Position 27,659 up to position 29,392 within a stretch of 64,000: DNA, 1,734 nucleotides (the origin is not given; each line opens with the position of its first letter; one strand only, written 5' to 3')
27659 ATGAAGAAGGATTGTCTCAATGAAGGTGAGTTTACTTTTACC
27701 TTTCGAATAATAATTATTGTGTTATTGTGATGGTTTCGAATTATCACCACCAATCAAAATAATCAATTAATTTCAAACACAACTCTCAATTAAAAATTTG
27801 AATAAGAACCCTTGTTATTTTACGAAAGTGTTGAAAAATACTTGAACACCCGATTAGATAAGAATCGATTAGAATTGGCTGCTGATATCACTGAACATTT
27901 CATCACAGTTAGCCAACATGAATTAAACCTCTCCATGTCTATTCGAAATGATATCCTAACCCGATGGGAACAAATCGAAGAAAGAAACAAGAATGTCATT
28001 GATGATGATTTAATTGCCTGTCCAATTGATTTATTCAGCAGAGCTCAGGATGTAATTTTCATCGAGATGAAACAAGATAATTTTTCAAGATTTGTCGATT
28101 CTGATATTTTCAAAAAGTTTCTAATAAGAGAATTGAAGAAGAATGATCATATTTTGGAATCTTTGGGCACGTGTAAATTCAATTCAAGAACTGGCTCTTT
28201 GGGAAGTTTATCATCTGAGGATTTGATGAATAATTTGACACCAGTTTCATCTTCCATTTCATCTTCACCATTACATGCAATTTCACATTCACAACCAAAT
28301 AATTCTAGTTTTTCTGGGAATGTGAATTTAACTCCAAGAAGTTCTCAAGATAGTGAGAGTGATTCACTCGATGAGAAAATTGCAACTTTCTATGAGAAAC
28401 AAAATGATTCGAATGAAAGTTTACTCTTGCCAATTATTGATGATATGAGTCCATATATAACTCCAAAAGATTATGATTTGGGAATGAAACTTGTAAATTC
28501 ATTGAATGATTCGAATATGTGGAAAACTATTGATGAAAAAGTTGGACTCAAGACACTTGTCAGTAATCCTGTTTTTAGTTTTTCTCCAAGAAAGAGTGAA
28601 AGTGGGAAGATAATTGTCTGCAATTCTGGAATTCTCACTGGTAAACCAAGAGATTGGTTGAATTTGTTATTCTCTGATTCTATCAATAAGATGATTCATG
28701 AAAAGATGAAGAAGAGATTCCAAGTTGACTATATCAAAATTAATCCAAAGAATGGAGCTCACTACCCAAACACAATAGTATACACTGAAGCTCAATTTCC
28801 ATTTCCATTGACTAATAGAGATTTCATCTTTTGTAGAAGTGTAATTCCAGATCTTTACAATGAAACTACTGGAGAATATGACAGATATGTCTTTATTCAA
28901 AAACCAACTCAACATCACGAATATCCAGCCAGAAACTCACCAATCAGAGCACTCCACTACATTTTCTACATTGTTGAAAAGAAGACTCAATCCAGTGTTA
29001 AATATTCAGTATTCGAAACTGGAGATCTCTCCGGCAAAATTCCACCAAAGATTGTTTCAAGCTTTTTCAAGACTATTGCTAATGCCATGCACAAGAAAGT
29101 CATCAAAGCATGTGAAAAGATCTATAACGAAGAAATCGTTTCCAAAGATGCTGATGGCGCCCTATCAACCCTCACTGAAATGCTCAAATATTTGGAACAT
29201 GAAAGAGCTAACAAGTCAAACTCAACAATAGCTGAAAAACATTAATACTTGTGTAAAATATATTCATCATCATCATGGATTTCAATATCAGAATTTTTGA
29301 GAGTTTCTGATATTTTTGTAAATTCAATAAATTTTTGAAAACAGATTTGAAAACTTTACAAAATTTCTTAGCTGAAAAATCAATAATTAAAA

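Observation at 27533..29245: RGS domain fused to a START lipid-transfer domain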

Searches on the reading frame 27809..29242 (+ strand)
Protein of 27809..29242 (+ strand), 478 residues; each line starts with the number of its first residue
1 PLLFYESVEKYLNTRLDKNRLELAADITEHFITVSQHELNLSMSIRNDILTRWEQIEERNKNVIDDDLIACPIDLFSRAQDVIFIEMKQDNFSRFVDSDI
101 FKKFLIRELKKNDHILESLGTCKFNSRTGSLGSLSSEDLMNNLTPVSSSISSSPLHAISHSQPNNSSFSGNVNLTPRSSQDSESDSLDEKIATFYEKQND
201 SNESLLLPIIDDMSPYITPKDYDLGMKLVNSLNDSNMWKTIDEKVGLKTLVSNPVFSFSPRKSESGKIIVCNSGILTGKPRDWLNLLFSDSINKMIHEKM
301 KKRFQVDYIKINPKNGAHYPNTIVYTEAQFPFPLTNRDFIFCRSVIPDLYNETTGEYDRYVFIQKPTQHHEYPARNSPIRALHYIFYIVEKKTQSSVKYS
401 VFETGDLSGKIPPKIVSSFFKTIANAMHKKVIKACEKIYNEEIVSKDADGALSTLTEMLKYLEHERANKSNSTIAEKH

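Call 27: predict_structure(alignment_id=A2)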
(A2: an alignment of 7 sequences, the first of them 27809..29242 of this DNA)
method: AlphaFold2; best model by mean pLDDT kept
length: 478 residues; sequences in the alignment: 7
mean_pLDDT: 41.2   pTM: 0.25
mean pLDDT of the five models: 41.2, 41.0, 39.4, 39.0, 38.0
residues with pLDDT >= 90: 0; 70-90: 52; 50-70: 49; < 50: 377
segments of 3 or more residues with pLDDT < 50: 87-100, 112-453, 455-462, 468-478
pLDDT, mean of each block of 10 residues (from residue 1): 75 74 83 66 75 81 59 74 53 45 55 44 32 25 25 25 28 26 33 31 31 36 45 43 31 32 29 27 34 34 26 29 24 27 32 35 32 31 35 33 37 39 40 37 37 44 49 38
secondary structure, 60 per line:
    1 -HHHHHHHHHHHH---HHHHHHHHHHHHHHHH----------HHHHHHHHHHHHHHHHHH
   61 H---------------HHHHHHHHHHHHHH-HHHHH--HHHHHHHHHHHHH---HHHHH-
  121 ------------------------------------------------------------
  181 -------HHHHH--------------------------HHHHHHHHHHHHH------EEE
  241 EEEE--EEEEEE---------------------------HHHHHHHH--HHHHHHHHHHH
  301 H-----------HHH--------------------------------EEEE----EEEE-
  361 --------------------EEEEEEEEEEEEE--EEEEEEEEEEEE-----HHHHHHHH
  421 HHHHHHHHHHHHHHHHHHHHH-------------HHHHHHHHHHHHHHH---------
elements in order: H2-13 H17-32 H43-61 H77-90 H92-96 H99-111 H115-119 H188-192 H219-231 E238-244 E247-252 H280-287 H290-301 E348-351 E356-359 E381-393 E396-407 H413-441 H455-469
